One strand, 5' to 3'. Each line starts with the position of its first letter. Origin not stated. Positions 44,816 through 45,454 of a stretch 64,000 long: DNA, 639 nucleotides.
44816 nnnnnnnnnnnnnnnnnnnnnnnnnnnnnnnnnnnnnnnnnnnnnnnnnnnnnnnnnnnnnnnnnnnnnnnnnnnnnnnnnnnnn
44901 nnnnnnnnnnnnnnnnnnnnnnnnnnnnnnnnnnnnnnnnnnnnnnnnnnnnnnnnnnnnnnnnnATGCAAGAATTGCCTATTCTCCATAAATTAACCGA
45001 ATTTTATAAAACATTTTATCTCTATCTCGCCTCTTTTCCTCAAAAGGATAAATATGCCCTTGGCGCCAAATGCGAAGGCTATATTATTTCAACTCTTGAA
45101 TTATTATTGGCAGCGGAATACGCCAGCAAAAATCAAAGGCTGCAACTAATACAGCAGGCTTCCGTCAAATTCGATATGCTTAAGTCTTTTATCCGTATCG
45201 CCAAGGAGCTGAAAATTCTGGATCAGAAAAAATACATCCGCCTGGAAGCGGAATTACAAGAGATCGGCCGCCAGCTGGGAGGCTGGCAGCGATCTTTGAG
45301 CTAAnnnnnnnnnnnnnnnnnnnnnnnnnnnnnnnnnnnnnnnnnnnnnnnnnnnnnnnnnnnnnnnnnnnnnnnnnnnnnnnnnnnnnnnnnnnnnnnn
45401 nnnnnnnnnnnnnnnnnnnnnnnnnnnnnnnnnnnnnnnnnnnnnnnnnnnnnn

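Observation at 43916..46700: Complete diversity-generating retroelement with an unusual gene arrangement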

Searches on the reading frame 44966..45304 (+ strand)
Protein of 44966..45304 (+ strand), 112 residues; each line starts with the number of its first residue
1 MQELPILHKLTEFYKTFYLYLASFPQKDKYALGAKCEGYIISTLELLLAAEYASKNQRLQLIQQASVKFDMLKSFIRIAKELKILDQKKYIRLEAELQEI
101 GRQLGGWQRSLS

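Call 5: search_protein_families(library=pfam, proteins=[window:44966-45304:+], max_evalue=0.01)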
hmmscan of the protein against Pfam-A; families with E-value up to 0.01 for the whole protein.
window:44966-45304:+ (112 aa): 2 families
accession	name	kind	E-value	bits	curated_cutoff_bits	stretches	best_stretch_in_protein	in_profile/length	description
PF22296.2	bAvd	-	5.9e-20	72.2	40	1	6-110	3-106/107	bAvd-like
PF05635.17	23S_rRNA_IVP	-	2e-05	25.2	33.8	1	3-105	2-105/106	23S rRNA-intervening sequence protein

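Call 6: search_protein_families(library=ncbifam, proteins=[window:44966-45304:+], max_evalue=0.01)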
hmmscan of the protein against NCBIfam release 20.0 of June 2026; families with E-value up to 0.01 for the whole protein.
window:44966-45304:+ (112 aa): 2 families
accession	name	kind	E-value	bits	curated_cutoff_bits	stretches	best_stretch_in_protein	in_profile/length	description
NF033474.1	DivGenRetAVD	equivalog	4.7e-21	75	80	1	4-108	1-103/104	diversity-generating retroelement protein Avd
TIGR02436.1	TIGR02436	subfamily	0.00043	20.5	24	1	18-111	13-108/109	four helix bundle protein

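Call 9: search_solved_structures(query=window:44966-45304:+, max_evalue=0.1)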
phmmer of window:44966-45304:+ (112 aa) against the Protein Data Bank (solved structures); distinct sequences matched with E-value up to 0.1: 0.

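Call 11: search_protein_families(library=phrogs, proteins=[window:44966-45304:+], max_evalue=0.01)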
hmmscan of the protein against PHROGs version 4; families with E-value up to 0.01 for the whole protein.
window:44966-45304:+ (112 aa): 1 family
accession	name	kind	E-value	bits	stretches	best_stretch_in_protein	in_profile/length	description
phrog_3206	-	DNA, RNA and nucleotide metabolism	8.1e-18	65.5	1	1-110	13-123/154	Avd protein of DGR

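Call 97: search_protein_families(library=padloc, proteins=[window:44966-45304:+], max_evalue=0.01)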
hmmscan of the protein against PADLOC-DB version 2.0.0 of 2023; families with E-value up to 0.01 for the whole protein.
window:44966-45304:+ (112 aa): 0 families
